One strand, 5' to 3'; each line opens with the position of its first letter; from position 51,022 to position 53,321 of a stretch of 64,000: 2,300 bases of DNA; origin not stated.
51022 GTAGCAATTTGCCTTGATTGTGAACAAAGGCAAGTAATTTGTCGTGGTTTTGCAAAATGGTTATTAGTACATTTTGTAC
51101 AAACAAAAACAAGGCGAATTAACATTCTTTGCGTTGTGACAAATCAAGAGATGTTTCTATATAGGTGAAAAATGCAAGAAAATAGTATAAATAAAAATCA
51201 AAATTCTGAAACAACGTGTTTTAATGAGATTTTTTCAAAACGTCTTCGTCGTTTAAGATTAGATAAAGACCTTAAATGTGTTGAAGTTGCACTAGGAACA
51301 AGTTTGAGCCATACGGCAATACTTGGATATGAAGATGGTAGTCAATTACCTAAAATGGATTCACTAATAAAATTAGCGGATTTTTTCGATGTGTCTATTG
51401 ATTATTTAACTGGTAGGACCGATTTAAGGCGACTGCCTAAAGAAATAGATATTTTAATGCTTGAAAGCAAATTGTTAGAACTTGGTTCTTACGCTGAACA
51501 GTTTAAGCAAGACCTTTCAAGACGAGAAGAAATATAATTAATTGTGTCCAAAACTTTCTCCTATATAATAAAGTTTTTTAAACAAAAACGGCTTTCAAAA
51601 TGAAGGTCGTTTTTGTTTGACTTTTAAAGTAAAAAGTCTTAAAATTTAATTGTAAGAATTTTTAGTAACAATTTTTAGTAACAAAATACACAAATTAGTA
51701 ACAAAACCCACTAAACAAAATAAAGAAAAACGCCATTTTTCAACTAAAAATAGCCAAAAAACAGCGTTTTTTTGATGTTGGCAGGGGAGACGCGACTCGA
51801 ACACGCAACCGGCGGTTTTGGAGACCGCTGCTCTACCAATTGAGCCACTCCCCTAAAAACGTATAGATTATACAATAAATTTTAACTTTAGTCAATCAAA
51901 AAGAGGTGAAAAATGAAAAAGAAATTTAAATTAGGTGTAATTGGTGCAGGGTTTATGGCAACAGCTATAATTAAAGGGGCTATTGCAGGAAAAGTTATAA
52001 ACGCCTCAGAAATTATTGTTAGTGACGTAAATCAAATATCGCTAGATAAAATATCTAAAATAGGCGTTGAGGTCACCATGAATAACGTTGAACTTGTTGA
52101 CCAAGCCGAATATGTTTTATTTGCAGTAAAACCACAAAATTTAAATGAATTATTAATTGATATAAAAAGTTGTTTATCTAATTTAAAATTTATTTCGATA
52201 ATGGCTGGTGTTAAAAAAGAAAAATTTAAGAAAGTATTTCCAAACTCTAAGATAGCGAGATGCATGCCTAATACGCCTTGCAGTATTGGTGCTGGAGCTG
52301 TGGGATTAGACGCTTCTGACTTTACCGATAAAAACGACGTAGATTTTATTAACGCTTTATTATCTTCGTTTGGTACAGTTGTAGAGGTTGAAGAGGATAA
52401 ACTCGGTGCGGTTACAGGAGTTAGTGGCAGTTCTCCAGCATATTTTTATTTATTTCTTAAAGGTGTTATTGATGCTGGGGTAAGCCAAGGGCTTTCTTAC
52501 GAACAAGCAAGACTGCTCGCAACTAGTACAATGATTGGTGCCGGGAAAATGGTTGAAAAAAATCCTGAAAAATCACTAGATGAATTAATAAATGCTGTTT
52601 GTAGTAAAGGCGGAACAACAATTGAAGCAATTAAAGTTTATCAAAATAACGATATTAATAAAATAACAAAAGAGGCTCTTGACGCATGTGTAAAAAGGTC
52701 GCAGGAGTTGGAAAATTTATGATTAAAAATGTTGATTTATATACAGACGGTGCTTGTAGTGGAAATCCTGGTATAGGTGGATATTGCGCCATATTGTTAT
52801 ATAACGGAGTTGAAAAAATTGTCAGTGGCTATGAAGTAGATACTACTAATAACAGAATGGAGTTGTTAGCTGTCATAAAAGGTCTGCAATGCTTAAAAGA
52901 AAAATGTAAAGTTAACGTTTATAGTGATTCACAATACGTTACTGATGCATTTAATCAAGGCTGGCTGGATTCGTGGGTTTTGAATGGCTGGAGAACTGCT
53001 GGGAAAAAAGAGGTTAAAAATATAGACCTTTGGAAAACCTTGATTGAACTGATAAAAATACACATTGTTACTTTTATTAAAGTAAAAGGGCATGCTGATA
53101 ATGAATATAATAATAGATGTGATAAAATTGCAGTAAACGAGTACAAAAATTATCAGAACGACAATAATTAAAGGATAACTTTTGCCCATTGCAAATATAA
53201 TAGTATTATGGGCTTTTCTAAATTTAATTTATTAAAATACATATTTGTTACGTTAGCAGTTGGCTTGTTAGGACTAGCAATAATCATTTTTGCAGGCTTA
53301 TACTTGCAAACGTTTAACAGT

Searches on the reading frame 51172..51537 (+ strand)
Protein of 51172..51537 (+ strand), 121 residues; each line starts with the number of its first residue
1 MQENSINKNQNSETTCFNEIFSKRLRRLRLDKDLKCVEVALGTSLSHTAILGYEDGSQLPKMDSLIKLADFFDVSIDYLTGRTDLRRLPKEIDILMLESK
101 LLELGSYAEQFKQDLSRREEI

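Call 10: search_protein_families(library=phrogs, proteins=[window:51172-51537:+], max_evalue=0.00001)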
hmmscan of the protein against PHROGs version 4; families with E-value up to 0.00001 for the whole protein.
window:51172-51537:+ (121 aa): 5 families
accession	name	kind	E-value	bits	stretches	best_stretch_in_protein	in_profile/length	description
phrog_8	-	transcription regulation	8.9e-17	62.5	1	11-104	67-162/346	transcriptional regulator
phrog_4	-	transcription regulation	1.1e-08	35.5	1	8-87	126-199/400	transcriptional repressor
phrog_2967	-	transcription regulation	1.8e-08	35.2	1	17-81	7-71/225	transcriptional regulator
phrog_3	-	transcription regulation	1.1e-07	33.1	1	14-87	82-155/430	transcriptional repressor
phrog_2439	-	transcription regulation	9.2e-07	29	1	20-83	7-70/367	transcriptional regulator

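Call 18: find_encoding_contigs(protein=window:51172-51537:+, flank=10000, max_places=6)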
Protein window:51172-51537:+ (121 aa): 3 contigs read that carry it; 2 places shown.
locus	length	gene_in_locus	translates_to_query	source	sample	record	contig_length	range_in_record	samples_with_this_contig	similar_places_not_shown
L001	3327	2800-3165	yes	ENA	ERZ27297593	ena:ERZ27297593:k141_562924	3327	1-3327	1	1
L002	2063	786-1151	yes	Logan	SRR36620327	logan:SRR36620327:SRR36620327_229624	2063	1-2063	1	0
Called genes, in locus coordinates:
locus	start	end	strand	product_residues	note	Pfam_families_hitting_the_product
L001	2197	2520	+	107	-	-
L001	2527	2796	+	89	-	-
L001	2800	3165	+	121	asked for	PF13560:HTH_31 (weak), PF01381:HTH_3 (weak)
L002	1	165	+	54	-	?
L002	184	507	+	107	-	-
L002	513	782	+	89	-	-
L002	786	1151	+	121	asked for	PF13560:HTH_31 (weak), PF01381:HTH_3 (weak)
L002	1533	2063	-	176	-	?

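Call 42: find_homologous_proteins(query=window:51172-51537:+, max_evalue=0.00001)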
Query window:51172-51537:+ (121 aa): 39 proteins with E <= 0.00001 among 46 candidates.
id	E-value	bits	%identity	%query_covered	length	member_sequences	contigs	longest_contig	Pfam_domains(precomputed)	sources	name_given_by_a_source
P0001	5.6e-71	254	100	100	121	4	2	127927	PF01381.29,PF13560.13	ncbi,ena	-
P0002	8.1e-55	202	83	100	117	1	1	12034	PF01381.29,PF13560.13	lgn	-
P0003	5.3e-52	193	89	84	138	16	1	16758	PF01381.29,PF13560.13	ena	-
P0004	1.0e-51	192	89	85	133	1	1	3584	PF01381.29,PF13560.13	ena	-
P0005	3.8e-51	190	86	85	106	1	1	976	PF12844.14,PF01381.29,PF13560.13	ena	-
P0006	4.0e-51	190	77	99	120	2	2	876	PF01381.29,PF13560.13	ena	-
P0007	1.0e-50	188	88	84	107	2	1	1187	PF01381.29,PF13560.13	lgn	-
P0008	3.8e-50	187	82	90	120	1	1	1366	PF01381.29,PF13560.13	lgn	-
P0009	1.0e-49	185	85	85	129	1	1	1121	PF01381.29,PF13560.13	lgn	-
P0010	3.2e-49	184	87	84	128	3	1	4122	PF01381.29,PF13560.13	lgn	-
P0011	1.4e-48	182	85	84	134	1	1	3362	PF01381.29,PF13560.13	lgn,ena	-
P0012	3.3e-48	180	81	84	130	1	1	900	PF01381.29,PF13560.13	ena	-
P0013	4.3e-47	177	83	84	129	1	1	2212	PF01381.29,PF13560.13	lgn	-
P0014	1.0e-45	172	82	83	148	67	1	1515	PF12844.14,PF01381.29,PF13560.13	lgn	-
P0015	2.0e-45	171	77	85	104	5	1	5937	PF01381.29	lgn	-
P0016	2.2e-45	171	71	94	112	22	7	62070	PF01381.29,PF13560.13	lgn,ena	-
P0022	1.1e-41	159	73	86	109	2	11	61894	PF01381.29,PF13560.13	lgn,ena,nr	nr:MAG TPA: Helix-turn-helix XRE-family like protein [Caudoviricetes sp.]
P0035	1.2e-25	108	50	91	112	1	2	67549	PF01381.29,PF13560.13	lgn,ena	-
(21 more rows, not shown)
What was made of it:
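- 51172..51537 (+): Phage HTH (XRE-type) regulator, the last phage gene before attR. Used as the handle to find related phages. Calls 10, 18, 42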

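Call 43: find_encoding_contigs(protein=P0022, flank=10000, max_places=10)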
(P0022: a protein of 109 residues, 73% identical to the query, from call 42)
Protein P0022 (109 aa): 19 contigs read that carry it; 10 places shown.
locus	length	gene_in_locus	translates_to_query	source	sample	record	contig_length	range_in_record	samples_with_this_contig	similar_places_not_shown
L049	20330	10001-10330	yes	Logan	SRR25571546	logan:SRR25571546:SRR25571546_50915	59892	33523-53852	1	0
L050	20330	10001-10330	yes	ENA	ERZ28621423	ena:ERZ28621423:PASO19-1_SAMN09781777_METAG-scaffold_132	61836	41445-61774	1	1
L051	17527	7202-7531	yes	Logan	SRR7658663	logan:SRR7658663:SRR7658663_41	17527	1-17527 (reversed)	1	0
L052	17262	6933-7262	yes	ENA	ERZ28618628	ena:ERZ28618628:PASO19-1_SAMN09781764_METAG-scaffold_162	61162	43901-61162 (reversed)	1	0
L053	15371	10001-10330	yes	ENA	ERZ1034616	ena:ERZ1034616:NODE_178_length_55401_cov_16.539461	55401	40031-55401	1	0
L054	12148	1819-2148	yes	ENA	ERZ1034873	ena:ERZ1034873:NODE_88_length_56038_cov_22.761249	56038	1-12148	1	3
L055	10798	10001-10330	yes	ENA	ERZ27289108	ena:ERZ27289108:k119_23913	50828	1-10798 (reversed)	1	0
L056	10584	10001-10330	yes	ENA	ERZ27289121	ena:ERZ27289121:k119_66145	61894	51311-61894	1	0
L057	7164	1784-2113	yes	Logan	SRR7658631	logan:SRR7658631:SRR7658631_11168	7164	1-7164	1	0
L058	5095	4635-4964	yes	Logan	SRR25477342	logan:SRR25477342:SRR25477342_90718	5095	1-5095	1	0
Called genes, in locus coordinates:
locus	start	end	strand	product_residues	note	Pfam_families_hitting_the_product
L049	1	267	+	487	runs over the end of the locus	-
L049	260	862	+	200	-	-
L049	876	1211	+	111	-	-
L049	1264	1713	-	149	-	-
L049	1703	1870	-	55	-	-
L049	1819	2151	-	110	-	-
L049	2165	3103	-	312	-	PF02899:Phage_int_SAM_1 (weak), PF13102:Phage_int_SAM_5 (weak), PF00589:Phage_integrase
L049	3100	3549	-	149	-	-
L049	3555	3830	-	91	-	PF12844:HTH_19, PF13560:HTH_31 (weak), PF01381:HTH_3, PF13443:HTH_26 (weak)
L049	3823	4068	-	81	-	-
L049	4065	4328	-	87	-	-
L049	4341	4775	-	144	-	-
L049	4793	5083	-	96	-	-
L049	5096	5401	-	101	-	-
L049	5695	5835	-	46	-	-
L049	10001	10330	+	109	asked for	PF13560:HTH_31 (weak), PF01381:HTH_3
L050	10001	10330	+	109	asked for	PF13560:HTH_31 (weak), PF01381:HTH_3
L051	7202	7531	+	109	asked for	PF13560:HTH_31 (weak), PF01381:HTH_3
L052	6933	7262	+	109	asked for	PF13560:HTH_31 (weak), PF01381:HTH_3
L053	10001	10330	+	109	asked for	PF13560:HTH_31 (weak), PF01381:HTH_3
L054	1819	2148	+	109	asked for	PF13560:HTH_31 (weak), PF01381:HTH_3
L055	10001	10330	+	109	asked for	PF13560:HTH_31 (weak), PF01381:HTH_3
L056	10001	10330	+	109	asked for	PF13560:HTH_31 (weak), PF01381:HTH_3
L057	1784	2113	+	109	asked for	PF13560:HTH_31 (weak), PF01381:HTH_3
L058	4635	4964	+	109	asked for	PF13560:HTH_31 (weak), PF01381:HTH_3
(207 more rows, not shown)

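Call 44: find_encoding_contigs(protein=P0016, flank=10000, max_places=10)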
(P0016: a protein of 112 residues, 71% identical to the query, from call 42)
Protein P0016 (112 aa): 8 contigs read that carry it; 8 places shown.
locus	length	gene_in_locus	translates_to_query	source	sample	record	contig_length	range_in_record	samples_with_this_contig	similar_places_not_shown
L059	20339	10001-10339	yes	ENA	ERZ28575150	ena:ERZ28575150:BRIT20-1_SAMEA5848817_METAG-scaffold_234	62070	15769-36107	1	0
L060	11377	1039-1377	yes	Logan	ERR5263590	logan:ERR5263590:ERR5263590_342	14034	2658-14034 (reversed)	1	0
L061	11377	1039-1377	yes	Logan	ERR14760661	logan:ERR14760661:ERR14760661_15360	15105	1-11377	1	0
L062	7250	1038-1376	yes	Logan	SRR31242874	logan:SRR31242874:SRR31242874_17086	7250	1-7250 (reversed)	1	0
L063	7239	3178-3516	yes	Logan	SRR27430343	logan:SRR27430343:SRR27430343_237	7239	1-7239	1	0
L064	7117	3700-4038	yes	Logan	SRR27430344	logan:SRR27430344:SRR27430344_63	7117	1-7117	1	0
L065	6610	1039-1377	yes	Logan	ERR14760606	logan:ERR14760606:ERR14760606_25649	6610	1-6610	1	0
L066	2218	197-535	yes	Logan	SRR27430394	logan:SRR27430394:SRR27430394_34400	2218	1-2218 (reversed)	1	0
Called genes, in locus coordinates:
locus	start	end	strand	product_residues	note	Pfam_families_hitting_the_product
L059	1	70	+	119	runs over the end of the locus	-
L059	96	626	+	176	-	-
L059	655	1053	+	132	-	-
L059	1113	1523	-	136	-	-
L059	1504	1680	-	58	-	-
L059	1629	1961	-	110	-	-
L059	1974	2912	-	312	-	PF13102:Phage_int_SAM_5 (faint), PF02899:Phage_int_SAM_1 (weak), PF00589:Phage_integrase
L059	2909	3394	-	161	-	PF08279:HTH_11 (faint), PF13443:HTH_26 (faint), PF12844:HTH_19, PF13560:HTH_31 (weak), PF01381:HTH_3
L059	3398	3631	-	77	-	-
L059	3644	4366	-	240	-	-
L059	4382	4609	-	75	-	-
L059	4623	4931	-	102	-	-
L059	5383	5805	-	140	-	-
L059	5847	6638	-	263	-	-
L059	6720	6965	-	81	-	-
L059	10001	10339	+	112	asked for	PF13560:HTH_31 (weak), PF01381:HTH_3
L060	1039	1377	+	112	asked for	PF13560:HTH_31 (weak), PF01381:HTH_3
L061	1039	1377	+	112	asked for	PF13560:HTH_31 (weak), PF01381:HTH_3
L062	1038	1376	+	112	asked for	PF13560:HTH_31 (weak), PF01381:HTH_3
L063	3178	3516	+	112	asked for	PF13560:HTH_31 (weak), PF01381:HTH_3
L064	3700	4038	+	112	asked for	PF13560:HTH_31 (weak), PF01381:HTH_3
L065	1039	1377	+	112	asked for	PF13560:HTH_31 (weak), PF01381:HTH_3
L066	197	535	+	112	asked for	PF13560:HTH_31 (weak), PF01381:HTH_3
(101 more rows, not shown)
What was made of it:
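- Abi genes occur as cargo next to attP in sibling phages (call 44).
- Tried and rejected: Sibling phages carry it internally and have a separate 381-aa integrase next to attP (calls 43, 44).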

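Call 45: find_encoding_contigs(protein=P0035, flank=10000, max_places=6)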
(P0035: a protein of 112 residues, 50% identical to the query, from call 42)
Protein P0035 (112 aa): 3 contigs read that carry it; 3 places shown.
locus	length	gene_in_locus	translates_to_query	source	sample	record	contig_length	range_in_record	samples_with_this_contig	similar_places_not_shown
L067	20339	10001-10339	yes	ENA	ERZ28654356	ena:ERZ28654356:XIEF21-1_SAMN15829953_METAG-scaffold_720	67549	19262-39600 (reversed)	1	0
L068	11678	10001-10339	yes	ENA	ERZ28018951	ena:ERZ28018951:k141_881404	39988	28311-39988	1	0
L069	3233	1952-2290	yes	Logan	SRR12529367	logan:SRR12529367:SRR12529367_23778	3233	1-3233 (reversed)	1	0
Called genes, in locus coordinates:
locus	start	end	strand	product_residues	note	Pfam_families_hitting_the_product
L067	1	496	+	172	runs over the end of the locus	-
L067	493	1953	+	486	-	-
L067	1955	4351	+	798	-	PF13306:LRR_5 (weak)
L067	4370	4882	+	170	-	PF23140:Gp80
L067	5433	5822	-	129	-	-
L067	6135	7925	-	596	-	PF18847:LPD29 (weak)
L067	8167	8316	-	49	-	-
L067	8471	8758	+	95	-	-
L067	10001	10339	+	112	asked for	PF13560:HTH_31 (weak), PF01381:HTH_3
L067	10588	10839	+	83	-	PF13560:HTH_31 (weak), PF12844:HTH_19 (weak), PF01381:HTH_3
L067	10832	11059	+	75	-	PF20124:DUF6514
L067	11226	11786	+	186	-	PF06530:Phage_antitermQ (faint), PF04542:Sigma70_r2 (weak), PF08281:Sigma70_r4_2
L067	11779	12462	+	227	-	PF14285:DUF4367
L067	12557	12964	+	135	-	-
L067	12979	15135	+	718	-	PF01966:HD, PF13286:HD_assoc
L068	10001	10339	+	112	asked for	PF13560:HTH_31 (weak), PF01381:HTH_3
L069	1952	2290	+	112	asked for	PF13560:HTH_31 (weak), PF01381:HTH_3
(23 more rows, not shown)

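Call 49: find_encoding_contigs(protein=P0003, flank=10000, max_places=6)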
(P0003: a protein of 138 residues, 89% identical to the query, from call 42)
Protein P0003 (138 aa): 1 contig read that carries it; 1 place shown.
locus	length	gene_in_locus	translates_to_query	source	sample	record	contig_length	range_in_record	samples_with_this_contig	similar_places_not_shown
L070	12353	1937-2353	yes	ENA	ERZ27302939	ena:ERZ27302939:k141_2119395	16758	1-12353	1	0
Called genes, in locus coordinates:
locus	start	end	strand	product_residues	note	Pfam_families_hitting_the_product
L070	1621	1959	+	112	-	-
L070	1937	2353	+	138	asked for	PF13560:HTH_31, PF01381:HTH_3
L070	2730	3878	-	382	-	PF14659:Phage_int_SAM_3, PF00589:Phage_integrase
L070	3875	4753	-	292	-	-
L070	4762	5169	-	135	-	PF13443:HTH_26, PF13560:HTH_31 (weak), PF01381:HTH_3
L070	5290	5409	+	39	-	-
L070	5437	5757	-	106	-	PF12844:HTH_19, PF01381:HTH_3, PF07022:Phage_CI_repr (weak)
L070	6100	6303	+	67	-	PF13560:HTH_31, PF12844:HTH_19 (weak), PF01381:HTH_3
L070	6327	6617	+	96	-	-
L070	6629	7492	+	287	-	PF09681:Phage_rep_org_N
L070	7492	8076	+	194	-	-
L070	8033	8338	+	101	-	-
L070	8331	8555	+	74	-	-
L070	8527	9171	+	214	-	PF09588:YqaJ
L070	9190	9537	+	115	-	-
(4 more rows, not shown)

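Call 50: find_encoding_contigs(protein=P0002, flank=10000, max_places=6)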
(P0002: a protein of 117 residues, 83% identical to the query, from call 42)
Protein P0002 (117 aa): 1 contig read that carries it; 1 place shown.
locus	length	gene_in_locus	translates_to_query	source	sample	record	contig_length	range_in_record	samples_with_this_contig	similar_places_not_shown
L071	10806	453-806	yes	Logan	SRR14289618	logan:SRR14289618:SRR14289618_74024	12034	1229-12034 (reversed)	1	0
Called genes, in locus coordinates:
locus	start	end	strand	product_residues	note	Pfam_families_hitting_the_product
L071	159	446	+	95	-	-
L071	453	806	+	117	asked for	PF13560:HTH_31 (weak), PF01381:HTH_3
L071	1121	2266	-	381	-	PF14659:Phage_int_SAM_3, PF00589:Phage_integrase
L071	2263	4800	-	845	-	PF18998:Flg_new_2 (faint), PF09479:Flg_new (weak)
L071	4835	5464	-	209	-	PF00717:Peptidase_S24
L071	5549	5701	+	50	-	-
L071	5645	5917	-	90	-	-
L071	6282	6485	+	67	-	PF13560:HTH_31, PF12844:HTH_19 (weak), PF07022:Phage_CI_repr (weak), PF01381:HTH_3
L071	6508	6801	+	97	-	-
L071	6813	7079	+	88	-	-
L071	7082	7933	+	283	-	PF09681:Phage_rep_org_N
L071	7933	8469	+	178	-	-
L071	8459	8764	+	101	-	-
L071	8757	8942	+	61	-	-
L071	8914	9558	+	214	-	PF09588:YqaJ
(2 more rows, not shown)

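Call 51: find_encoding_contigs(protein=P0010, flank=10000, max_places=6)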
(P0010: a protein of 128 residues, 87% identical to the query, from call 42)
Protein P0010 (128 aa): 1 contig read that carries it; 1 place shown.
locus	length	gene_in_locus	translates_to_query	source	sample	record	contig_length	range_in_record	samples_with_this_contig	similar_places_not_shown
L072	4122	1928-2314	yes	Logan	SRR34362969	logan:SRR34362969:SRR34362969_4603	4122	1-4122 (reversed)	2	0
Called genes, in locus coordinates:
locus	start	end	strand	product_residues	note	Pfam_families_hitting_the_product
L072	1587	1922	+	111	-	-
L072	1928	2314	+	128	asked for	PF13560:HTH_31 (weak), PF01381:HTH_3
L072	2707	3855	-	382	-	PF14659:Phage_int_SAM_3, PF00589:Phage_integrase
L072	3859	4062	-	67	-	-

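Call 63: find_encoding_contigs(protein=P0004, flank=10000, max_places=6)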
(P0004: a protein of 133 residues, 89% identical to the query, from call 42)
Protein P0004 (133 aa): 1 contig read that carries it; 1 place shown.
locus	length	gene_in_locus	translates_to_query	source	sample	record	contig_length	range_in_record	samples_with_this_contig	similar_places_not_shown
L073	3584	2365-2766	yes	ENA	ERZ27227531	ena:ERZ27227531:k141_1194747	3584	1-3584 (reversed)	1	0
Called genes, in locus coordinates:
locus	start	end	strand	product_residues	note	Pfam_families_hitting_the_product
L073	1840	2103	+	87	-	-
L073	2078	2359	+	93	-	-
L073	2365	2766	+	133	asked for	PF13560:HTH_31, PF01381:HTH_3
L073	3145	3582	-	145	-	?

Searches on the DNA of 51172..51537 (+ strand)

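Call 47: search_rna_families(sources=[L050, L059, L049, L067, L064], threshold=gathering)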
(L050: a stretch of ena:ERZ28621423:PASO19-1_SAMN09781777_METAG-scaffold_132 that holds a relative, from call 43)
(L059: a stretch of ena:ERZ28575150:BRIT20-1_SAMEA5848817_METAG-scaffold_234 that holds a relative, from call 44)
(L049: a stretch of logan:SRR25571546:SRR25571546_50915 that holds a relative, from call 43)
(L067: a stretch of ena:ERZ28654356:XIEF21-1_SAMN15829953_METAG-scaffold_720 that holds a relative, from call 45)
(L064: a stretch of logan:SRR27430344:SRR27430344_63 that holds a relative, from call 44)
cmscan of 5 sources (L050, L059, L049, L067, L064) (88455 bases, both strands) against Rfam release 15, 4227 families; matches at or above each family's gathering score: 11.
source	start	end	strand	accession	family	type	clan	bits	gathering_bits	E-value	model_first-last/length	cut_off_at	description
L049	9177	9250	+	RF00005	tRNA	Gene; tRNA;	CL00001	70.6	29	3e-13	1-71/71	no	tRNA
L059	8943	9016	+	RF00005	tRNA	Gene; tRNA;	CL00001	67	29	2.9e-12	1-71/71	no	tRNA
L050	9182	9253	+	RF00005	tRNA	Gene; tRNA;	CL00001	66.2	29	4.7e-12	1-71/71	no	tRNA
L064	3316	3388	+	RF00005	tRNA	Gene; tRNA;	CL00001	60.9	29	1.3e-10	1-71/71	no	tRNA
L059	9443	9515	+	RF00005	tRNA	Gene; tRNA;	CL00001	60.2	29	2.1e-10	1-71/71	no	tRNA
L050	9448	9519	+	RF00005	tRNA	Gene; tRNA;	CL00001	59.6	29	3.1e-10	1-71/71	no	tRNA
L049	9445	9516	+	RF00005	tRNA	Gene; tRNA;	CL00001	58.9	29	5e-10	1-71/71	no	tRNA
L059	9619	9690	+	RF00005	tRNA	Gene; tRNA;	CL00001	57.1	29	1.6e-09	1-71/71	no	tRNA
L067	9774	9845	+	RF00005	tRNA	Gene; tRNA;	CL00001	49.7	29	1.7e-07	1-71/71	no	tRNA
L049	10783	10819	-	RF03085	abiF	Gene; sRNA;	-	43.8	37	0.00013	1-37/37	no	abiF RNA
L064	5405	5441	-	RF03085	abiF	Gene; sRNA;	-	39.5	37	0.0015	1-37/37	no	abiF RNA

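Call 66: search_rna_families(sources=[L070, L072, L073, L001], threshold=evalue, max_evalue=0.01)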
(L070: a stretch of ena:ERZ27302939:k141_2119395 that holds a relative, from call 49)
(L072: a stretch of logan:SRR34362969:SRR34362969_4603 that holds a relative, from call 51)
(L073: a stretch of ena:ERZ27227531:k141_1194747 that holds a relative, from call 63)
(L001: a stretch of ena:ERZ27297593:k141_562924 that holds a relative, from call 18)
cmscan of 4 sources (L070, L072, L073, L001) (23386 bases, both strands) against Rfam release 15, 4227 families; matches with E-value up to 0.01: 20.
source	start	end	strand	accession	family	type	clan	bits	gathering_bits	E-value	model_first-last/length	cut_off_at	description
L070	1113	1185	+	RF00005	tRNA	Gene; tRNA;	CL00001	69.2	29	1.9e-13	1-71/71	no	tRNA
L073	1437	1509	+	RF00005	tRNA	Gene; tRNA;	CL00001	69.2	29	1.9e-13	1-71/71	no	tRNA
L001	1796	1868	+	RF00005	tRNA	Gene; tRNA;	CL00001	69.2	29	1.9e-13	1-71/71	no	tRNA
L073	1658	1730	+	RF00005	tRNA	Gene; tRNA;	CL00001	63.8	29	5.7e-12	1-71/71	no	tRNA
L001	2014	2086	+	RF00005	tRNA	Gene; tRNA;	CL00001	63.8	29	5.7e-12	1-71/71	no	tRNA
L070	1442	1513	+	RF00005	tRNA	Gene; tRNA;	CL00001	62.7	29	1.2e-11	1-71/71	no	tRNA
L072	1486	1559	+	RF00005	tRNA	Gene; tRNA;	CL00001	62.4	29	1.4e-11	1-71/71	no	tRNA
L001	1217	1573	+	RF00023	tmRNA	Gene;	CL00001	60.6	47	1.2e-21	1-374/374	no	transfer-messenger RNA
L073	1739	1811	+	RF00005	tRNA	Gene; tRNA;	CL00001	59.3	29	9.9e-11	1-71/71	no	tRNA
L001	2095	2167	+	RF00005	tRNA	Gene; tRNA;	CL00001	59.3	29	9.9e-11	1-71/71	no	tRNA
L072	1405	1477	+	RF00005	tRNA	Gene; tRNA;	CL00001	57.5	29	3.2e-10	1-71/71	no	tRNA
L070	1522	1593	+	RF00005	tRNA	Gene; tRNA;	CL00001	56.3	29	6.9e-10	1-71/71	no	tRNA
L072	1186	1258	+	RF00005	tRNA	Gene; tRNA;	CL00001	54.4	29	2.3e-09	1-71/71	no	tRNA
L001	1125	1206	+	RF00005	tRNA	Gene; tRNA;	CL00001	49.9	29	3.9e-08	1-71/71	no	tRNA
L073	1143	1221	+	RF00005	tRNA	Gene; tRNA;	CL00001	46.5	29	3.3e-07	1-71/71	no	tRNA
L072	951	1032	+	RF00005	tRNA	Gene; tRNA;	CL00001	46.4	29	3.5e-07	1-71/71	no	tRNA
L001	1152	1343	+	RF04321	tmRNA_permuted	Gene;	-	39.3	47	7.9e-05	1-213/213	no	permuted transfer-messenger RNA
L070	822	901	+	RF00005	tRNA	Gene; tRNA;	CL00001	34.1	29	0.00086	1-71/71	no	tRNA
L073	1658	1731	-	RF04354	Plastid-ycf2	Cis-reg;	-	31.1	65.7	0.0064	1-75/75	no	Plastid-ycf2 5UTR RNA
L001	2014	2087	-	RF04354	Plastid-ycf2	Cis-reg;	-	31.1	65.7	0.0064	1-75/75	no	Plastid-ycf2 5UTR RNA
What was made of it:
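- On tmRNA (RF00023, one-piece): L001 copy scores 60.6 bits (call 66).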

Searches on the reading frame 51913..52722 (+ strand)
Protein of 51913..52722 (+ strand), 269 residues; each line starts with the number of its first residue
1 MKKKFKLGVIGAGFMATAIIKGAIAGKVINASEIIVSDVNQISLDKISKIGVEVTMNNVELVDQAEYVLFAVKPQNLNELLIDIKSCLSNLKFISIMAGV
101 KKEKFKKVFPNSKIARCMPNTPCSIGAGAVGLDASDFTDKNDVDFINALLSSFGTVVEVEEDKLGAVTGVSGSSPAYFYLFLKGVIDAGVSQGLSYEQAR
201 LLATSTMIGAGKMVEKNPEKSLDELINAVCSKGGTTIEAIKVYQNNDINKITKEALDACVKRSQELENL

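Call 10: search_protein_families(library=phrogs, proteins=[window:51913-52722:+], max_evalue=0.00001)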
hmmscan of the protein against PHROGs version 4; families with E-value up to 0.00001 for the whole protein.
window:51913-52722:+ (269 aa): 0 families

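Call 16: find_related_loci(query=window:51913-52722:+, collection=viral_contigs, flank=10000)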
Query window:51913-52722:+ (269 aa) in viral_contigs; peptide patterns used: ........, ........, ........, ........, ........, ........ (x = any residue, [..] = any of these).
9 stretches matched a pattern, but none encodes a relative of the query by tblastn (E <= 1e-3).

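Call 23: search_protein_families(library=pfam, proteins=[window:51913-52722:+], max_evalue=0.001)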
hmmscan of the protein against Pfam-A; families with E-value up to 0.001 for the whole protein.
window:51913-52722:+ (269 aa): 3 families
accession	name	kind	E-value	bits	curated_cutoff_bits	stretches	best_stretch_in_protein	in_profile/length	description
PF14748.11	P5CR_dimer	-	5.7e-34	117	25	1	161-266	1-105/105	Pyrroline-5-carboxylate reductase dimerisation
PF03807.23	F420_oxidored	-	1.5e-12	48.4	21.6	1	6-99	1-94/94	NADP oxidoreductase coenzyme F420-dependent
PF02153.23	PDH_N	-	0.0007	19.6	26.5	0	33-135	13-115/154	Prephenate dehydrogenase, nucleotide-binding domain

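Call 27: find_encoding_contigs(protein=window:51913-52722:+, flank=10000, max_places=10)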
Protein window:51913-52722:+ (269 aa): no gene with exactly this product is on record in the collection.

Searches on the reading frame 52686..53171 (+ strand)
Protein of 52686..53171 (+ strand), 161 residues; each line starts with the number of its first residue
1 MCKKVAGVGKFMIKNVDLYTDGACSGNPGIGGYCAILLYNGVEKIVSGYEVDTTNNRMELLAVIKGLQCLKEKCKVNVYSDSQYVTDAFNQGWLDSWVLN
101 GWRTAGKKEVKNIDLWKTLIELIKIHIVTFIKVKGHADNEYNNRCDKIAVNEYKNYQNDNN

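Call 69: search_protein_families(library=pfam, proteins=[window:52686-53171:+], max_evalue=0.01)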
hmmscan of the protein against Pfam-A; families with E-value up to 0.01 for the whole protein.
window:52686-53171:+ (161 aa): 1 family
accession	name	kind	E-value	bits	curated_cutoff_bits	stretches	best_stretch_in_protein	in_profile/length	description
PF00075.30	RNase_H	-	2e-40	138.7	25.8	1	15-152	3-139/141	RNase H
